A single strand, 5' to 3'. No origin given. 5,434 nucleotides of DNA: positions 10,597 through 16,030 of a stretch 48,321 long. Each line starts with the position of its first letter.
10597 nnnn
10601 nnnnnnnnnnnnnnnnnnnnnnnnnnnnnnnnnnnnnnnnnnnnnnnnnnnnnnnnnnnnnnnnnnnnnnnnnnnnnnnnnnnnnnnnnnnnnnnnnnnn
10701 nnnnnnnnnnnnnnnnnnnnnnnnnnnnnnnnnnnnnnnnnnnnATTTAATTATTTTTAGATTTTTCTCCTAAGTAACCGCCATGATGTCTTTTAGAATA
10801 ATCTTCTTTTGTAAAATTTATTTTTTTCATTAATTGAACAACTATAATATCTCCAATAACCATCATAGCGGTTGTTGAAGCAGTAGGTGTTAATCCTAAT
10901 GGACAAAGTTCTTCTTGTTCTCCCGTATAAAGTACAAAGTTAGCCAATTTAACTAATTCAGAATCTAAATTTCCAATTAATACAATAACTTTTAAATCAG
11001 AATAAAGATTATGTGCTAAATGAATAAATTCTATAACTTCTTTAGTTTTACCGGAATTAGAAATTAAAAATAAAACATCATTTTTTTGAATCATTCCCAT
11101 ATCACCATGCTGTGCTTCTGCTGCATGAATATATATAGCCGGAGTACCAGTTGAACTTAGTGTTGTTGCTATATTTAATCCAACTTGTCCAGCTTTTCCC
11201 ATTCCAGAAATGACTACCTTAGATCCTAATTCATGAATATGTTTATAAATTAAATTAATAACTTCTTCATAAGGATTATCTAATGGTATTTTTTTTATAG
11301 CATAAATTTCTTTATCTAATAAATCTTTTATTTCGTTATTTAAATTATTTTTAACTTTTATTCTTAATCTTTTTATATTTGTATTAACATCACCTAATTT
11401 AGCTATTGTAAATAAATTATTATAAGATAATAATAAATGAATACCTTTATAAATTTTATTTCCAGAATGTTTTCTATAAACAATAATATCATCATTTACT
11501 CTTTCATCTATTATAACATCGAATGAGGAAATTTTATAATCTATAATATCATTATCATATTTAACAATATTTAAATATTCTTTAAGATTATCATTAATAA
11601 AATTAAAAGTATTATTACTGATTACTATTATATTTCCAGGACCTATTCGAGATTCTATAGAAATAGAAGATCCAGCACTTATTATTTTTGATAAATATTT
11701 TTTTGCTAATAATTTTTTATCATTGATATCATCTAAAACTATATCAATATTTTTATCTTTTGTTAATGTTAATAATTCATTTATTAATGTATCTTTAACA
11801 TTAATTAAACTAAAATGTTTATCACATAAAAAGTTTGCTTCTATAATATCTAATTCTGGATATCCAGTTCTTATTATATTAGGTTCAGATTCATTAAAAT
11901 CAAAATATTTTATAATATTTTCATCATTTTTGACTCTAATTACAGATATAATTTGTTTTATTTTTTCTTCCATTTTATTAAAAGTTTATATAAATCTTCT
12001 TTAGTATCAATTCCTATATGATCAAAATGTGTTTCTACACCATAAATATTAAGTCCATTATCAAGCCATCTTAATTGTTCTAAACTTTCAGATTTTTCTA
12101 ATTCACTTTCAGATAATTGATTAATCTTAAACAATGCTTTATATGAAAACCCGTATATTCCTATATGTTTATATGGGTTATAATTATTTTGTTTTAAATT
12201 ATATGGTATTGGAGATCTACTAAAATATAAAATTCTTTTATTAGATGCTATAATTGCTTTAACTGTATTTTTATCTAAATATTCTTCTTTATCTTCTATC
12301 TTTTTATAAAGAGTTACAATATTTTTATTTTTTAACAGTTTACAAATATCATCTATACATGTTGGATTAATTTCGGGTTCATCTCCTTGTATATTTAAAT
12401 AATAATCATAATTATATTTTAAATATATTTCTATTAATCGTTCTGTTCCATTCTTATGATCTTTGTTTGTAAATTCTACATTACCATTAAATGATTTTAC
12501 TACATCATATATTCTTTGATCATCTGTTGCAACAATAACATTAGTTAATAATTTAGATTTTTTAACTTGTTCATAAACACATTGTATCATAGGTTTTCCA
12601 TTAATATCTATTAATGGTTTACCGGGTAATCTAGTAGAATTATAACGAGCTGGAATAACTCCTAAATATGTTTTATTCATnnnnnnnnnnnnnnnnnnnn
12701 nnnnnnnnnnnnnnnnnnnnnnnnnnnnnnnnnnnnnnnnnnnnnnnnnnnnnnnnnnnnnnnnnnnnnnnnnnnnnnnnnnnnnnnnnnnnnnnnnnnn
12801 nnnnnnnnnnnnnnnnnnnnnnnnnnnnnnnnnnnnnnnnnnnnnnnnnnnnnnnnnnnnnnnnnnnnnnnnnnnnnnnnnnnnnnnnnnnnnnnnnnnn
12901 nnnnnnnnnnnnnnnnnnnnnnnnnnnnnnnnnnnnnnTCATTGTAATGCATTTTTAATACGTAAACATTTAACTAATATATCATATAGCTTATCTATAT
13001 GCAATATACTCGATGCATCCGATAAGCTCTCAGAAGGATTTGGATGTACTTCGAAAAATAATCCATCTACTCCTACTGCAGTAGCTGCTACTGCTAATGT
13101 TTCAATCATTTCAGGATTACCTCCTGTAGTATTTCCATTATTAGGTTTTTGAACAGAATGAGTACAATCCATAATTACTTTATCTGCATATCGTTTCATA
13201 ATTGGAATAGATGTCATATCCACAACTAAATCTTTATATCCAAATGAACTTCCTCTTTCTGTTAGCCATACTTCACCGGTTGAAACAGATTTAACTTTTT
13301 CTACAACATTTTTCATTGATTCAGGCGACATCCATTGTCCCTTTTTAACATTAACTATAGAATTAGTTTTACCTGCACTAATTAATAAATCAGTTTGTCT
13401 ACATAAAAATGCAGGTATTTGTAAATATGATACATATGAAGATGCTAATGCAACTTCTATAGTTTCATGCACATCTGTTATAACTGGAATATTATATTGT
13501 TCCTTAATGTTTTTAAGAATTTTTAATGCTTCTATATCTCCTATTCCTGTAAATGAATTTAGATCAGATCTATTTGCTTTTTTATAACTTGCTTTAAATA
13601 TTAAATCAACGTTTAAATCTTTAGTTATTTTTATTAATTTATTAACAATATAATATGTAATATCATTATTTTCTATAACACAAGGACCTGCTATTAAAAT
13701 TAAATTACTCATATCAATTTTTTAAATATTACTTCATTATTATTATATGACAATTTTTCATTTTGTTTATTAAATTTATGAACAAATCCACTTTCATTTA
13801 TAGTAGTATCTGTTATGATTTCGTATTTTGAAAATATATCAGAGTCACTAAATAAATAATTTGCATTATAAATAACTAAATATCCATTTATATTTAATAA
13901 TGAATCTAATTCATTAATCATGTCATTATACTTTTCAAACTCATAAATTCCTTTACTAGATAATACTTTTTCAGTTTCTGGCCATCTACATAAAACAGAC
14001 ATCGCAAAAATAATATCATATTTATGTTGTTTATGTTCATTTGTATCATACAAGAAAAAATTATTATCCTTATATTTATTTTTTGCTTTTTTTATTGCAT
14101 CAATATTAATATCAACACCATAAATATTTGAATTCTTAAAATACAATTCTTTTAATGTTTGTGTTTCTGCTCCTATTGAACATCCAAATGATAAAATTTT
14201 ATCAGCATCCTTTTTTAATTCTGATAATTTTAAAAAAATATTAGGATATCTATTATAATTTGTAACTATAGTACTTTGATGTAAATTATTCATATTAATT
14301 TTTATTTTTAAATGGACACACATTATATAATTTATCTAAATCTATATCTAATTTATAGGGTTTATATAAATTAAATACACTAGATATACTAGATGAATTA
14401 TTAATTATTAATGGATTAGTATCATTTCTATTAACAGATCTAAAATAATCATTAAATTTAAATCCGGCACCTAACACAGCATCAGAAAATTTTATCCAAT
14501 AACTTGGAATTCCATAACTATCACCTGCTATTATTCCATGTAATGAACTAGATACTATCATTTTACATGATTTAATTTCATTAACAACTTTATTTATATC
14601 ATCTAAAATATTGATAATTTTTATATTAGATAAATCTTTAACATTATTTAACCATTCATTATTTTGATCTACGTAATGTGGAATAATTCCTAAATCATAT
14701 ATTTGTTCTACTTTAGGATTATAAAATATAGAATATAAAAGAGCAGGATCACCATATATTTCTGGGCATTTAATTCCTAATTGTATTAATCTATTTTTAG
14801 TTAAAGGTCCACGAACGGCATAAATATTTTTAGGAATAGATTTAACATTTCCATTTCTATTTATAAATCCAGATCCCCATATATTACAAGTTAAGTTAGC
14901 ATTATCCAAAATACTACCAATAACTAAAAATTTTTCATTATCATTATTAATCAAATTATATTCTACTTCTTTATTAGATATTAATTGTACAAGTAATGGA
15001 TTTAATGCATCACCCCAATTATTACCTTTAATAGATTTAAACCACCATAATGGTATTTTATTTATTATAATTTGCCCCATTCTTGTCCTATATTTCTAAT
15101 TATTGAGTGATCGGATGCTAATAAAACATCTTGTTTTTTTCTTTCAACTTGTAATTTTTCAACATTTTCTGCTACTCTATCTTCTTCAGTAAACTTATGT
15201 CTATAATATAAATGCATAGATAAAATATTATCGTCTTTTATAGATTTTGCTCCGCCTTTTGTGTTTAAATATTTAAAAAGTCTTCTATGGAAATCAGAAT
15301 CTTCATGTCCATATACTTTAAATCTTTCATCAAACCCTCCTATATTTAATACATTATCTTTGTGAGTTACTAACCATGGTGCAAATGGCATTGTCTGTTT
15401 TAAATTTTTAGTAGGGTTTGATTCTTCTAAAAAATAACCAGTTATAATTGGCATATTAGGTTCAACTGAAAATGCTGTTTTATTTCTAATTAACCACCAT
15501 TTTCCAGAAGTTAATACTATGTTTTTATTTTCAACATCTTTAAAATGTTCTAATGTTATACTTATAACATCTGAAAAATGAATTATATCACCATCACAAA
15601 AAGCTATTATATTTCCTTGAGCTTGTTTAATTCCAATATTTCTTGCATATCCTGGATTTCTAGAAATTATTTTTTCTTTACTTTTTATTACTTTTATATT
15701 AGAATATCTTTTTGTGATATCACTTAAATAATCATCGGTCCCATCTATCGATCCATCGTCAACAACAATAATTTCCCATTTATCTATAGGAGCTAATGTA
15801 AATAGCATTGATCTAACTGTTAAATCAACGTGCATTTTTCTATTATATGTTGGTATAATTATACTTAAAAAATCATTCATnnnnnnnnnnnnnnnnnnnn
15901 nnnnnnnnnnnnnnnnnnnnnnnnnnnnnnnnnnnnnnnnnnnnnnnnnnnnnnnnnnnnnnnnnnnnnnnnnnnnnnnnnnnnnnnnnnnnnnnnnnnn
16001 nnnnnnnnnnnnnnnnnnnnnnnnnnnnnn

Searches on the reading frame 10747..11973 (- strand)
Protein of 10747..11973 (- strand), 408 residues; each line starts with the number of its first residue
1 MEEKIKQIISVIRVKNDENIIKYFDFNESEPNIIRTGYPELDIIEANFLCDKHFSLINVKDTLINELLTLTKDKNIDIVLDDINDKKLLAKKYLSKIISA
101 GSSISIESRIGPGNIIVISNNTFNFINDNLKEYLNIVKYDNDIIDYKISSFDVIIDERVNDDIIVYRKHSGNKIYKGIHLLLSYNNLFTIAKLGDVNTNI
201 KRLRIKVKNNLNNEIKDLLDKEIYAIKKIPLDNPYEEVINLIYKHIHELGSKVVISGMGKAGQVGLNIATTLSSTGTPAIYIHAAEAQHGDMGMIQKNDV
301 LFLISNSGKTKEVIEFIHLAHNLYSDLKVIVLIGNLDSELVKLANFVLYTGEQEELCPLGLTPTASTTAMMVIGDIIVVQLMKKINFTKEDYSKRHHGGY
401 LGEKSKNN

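Call 47: search_protein_families(library=pfam, proteins=[window:10747-11973:-], max_evalue=0.01)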
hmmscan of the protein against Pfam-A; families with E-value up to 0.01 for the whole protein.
window:10747-11973:- (408 aa): 3 families
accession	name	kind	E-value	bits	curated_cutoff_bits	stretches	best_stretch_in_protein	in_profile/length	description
PF01380.27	SIS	-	1e-16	61.4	25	1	252-378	7-129/131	SIS domain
PF13580.11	SIS_2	-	0.00016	22.2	27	1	295-332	101-136/138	SIS domain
PF23831.1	DUF7201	-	0.0031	17.6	27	1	189-264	32-110/142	Coiled-coil region of unknown function (DUF7201)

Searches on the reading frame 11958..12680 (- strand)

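Call 47: search_protein_families(library=pfam, proteins=[window:11958-12680:-], max_evalue=0.01)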
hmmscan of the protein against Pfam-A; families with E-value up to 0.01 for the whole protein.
window:11958-12680:- (240 aa): 2 families
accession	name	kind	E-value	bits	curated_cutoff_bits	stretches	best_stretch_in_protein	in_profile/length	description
PF02348.25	CTP_transf_3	-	3e-53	181.3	22.6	1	7-211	2-216/217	Cytidylyltransferase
PF12804.13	NTP_transf_3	-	1.9e-05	25.3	27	1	20-123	15-120/160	MobA-like NTP transferase domain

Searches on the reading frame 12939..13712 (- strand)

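Call 47: search_protein_families(library=pfam, proteins=[window:12939-13712:-], max_evalue=0.01)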
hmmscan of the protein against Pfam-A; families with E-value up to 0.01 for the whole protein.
window:12939-13712:- (257 aa): 1 family
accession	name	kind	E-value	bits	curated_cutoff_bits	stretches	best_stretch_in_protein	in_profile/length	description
PF00793.26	DAHP_synth_1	-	1.4e-59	201.6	25.5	1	3-245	17-257/270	DAHP synthetase I family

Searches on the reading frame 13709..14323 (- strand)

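Call 47: search_protein_families(library=pfam, proteins=[window:13709-14323:-], max_evalue=0.01)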
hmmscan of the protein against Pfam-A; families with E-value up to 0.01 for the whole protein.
window:13709-14323:- (204 aa): 8 families
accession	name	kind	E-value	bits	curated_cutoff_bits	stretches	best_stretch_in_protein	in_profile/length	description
PF13847.12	Methyltransf_31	-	1.6e-11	44.5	27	1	38-159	2-114/145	Methyltransferase domain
PF08242.18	Methyltransf_12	-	1.4e-09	39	30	1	44-122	1-86/98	Methyltransferase domain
PF08241.18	Methyltransf_11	-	1.5e-07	32.4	21.2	1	44-122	1-81/95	Methyltransferase domain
PF13489.12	Methyltransf_23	-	2e-07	31.3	27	1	28-122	11-102/164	Methyltransferase domain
PF13649.12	Methyltransf_25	-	8.9e-07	30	27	1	43-121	1-86/97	Methyltransferase domain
PF01739.24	CheR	-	6.1e-05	23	27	0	41-84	33-84/195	CheR methyltransferase, SAM binding domain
PF05401.17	NodS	-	0.00021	21.6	24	1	23-118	28-123/201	Nodulation protein S (NodS)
PF05175.20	MTS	-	0.00037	20.6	23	1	33-105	24-102/170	Methyltransferase small domain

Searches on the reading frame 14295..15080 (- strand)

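Call 47: search_protein_families(library=pfam, proteins=[window:14295-15080:-], max_evalue=0.01)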
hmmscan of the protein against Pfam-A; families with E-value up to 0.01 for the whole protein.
window:14295-15080:- (261 aa): 2 families
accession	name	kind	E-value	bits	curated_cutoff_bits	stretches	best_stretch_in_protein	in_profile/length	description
PF04230.19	PS_pyruv_trans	-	1.8e-16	61.3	25.3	1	42-196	23-276/280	Polysaccharide pyruvyl transferase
PF09582.15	AnfO_nitrog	-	0.0052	16.6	30.3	1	123-184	11-76/190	Iron only nitrogenase protein AnfO (AnfO_nitrog)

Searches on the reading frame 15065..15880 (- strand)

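Call 47: search_protein_families(library=pfam, proteins=[window:15065-15880:-], max_evalue=0.01)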
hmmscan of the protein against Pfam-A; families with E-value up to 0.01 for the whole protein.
window:15065-15880:- (271 aa): 4 families
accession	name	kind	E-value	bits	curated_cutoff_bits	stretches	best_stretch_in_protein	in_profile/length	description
PF00535.33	Glycos_transf_2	-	1.4e-23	84.1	23.3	1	6-122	1-112/168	Glycosyl transferase family 2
PF10111.15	Glyco_tranf_2_2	-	2.4e-18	67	27.3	1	6-206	1-204/276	Glycosyltransferase like family 2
PF02709.20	Glyco_transf_7C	-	5.6e-06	26.3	23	1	171-203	25-57/78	N-terminal domain of galactosyltransferase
PF13641.12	Glyco_tranf_2_3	-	3.1e-05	24.5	27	1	5-115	3-112/230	Glycosyltransferase like family 2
